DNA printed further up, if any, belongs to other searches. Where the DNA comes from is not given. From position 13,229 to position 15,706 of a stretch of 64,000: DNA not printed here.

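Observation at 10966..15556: Compact 4-gene operon: tandem-AAA+ ATPase plus three uncharacterised proteins (two paralogs) inside a defense-island context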

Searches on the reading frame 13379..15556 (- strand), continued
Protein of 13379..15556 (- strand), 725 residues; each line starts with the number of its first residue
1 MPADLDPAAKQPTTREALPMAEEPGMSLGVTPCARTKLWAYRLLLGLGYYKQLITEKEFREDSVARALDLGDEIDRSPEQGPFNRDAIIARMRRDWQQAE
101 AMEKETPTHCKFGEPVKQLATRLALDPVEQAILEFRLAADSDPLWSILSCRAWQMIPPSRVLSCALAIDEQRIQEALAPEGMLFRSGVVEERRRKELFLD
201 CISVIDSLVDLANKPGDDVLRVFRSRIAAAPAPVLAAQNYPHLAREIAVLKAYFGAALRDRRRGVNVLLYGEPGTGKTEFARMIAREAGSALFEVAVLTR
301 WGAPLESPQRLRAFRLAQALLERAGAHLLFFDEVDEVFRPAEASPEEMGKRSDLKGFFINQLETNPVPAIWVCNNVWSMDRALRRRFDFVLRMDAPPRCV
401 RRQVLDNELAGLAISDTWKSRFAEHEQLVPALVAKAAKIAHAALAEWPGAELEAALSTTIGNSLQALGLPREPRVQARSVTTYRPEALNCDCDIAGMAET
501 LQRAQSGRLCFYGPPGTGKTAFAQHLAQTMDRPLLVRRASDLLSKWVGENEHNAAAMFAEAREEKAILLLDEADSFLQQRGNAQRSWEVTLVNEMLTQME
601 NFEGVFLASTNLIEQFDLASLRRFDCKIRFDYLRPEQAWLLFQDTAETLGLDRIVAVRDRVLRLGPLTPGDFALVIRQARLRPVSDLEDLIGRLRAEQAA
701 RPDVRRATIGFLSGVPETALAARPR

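Call 77: find_encoding_contigs(protein=P0249, flank=8000, max_places=1)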
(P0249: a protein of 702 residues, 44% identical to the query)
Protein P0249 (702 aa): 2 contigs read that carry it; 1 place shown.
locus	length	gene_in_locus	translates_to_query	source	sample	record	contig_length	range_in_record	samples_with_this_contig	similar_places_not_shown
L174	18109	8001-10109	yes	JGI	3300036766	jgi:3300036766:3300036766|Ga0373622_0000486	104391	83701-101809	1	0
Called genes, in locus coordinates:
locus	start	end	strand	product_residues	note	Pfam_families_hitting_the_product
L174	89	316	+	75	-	-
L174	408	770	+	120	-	-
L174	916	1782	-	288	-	-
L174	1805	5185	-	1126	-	PF13482:RNase_H_2, PF13245:AAA_19 (faint), PF13604:AAA_30, PF01443:Viral_helicase1 (faint), PF13086:AAA_11 (weak), PF13087:AAA_12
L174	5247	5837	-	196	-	-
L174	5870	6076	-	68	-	-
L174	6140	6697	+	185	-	PF08719:NADAR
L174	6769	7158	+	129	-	-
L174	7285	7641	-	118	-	-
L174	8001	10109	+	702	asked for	PF02367:TsaE (faint), PF05496:RuvB_N (faint), PF13191:AAA_16 (weak), PF20720:nSTAND3 (faint), PF00004:AAA, PF00910:RNA_helicase (faint), PF07728:AAA_5 (faint), PF00004:AAA, +4 more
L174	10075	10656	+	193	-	-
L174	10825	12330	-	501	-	PF00004:AAA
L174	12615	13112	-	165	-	PF12694:cpYpsA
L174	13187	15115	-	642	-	PF14284:PcfJ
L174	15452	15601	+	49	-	-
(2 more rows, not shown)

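Call 78: find_encoding_contigs(protein=P0259, flank=8000, max_places=1)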
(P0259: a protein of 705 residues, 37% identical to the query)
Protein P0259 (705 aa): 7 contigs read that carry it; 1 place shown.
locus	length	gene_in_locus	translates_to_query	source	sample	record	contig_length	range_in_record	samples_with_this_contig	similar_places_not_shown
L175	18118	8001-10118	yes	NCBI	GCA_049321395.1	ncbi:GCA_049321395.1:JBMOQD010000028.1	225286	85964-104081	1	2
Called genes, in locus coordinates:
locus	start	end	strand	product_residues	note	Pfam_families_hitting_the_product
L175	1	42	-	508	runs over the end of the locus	PF05681:Fumerase, PF05683:Fumerase_C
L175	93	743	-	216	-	PF03350:UPF0114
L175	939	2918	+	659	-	PF16177:ACAS_N, PF00501:AMP-binding, PF13193:AMP-binding_C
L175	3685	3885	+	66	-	PF12728:HTH_17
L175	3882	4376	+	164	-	-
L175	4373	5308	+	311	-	PF13481:AAA_25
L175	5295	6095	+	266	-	-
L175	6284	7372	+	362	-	PF16793:RepB_primase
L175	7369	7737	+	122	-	-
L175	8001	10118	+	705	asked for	PF13401:AAA_22 (faint), PF24883:NPHP3_N (faint), PF01637:ATPase_2 (faint), PF02367:TsaE (faint), PF13191:AAA_16 (weak), PF00004:AAA, PF07728:AAA_5 (weak), PF00004:AAA, +14 more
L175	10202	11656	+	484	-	PF11074:DUF2779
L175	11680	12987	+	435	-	-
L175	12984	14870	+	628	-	-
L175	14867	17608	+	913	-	PF04851:ResIII (faint), PF00176:SNF2-rel_dom (weak), PF00271:Helicase_C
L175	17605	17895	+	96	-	-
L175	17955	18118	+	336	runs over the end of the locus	PF13280:WYL, PF25583:WCX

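Call 79: find_encoding_contigs(protein=P0324, flank=8000, max_places=1)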
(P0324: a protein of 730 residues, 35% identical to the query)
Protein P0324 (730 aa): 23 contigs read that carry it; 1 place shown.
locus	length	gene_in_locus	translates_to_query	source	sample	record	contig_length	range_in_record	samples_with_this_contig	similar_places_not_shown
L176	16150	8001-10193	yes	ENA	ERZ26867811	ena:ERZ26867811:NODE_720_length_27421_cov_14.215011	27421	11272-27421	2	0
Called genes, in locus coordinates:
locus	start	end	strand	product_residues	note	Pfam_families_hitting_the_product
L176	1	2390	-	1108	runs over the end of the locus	PF04257:RecC_N, PF27451:RecC_4th, PF17946:RecC_C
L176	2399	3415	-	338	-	PF01467:CTP_transf_like, PF00293:NUDIX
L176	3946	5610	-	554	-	PF00128:Alpha-amylase, PF23915:SusG_C (faint)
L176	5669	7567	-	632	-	PF00367:PTS_EIIB, PF02378:PTS_EIIC, PF00358:PTS_EIIA_1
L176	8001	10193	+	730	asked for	PF13401:AAA_22 (faint), PF13191:AAA_16 (faint), PF00004:AAA, PF00910:RNA_helicase (faint), PF05729:NACHT (faint), PF07728:AAA_5 (faint), PF13479:AAA_24 (faint), PF00004:AAA, +2 more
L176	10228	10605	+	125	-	PF02481:DNA_processg_A (faint), PF10686:YAcAr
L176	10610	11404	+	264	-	-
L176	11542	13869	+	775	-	PF04205:FMN_bind, PF12801:Fer4_5, PF27538:NosR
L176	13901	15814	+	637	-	PF18793:nos_propeller_2, PF18764:nos_propeller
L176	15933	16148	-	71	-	?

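Call 80: find_encoding_contigs(protein=P0276, flank=8000, max_places=1)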
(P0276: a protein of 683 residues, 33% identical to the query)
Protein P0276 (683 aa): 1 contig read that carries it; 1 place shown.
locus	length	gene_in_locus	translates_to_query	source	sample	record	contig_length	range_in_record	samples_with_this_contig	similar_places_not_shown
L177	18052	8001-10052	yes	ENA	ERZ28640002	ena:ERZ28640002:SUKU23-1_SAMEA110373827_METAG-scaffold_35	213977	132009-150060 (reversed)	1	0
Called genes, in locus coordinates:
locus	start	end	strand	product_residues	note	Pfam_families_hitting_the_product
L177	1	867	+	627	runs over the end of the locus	PF02518:HATPase_c, PF13589:HATPase_c_3, PF00183:HSP90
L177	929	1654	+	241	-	PF01648:ACPS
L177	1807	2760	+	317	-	PF13280:WYL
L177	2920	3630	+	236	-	PF02146:SIR2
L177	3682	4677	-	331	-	PF13310:Virulence_RhuM, PF02661:Fic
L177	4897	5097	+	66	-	PF09397:FtsK_gamma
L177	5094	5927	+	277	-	PF02146:SIR2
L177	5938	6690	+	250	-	PF13672:PP2C_2 (weak), PF07228:SpoIIE (faint)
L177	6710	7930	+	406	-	PF14281:PDDEXK_4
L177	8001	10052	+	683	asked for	PF13238:AAA_18 (faint), PF13401:AAA_22 (faint), PF13191:AAA_16 (faint), PF05496:RuvB_N (faint), PF00004:AAA, PF07728:AAA_5 (faint), PF13173:AAA_14 (faint), PF00004:AAA, +1 more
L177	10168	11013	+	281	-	PF02749:QRPTase_N, PF01729:QRPTase_C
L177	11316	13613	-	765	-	PF07715:Plug, PF00593:TonB_dep_Rec_b-barrel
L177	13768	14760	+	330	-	PF01298:TbpB_B_D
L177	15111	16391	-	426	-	PF01053:Cys_Met_Meta_PP, PF00155:Aminotran_1_2 (weak), PF00266:Aminotran_5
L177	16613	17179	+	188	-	-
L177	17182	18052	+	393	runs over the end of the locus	PF03738:GSP_synth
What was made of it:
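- Modularity: the same AAA+ family occurs with WYL, SIR2, PP2C and PDDEXK_4 (L177), with DUF2779, an SNF2 helicase and WYL (L175), and with YAcAr (L176) (calls 77-80). The AAA+ family has other partners (calls 77-80).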
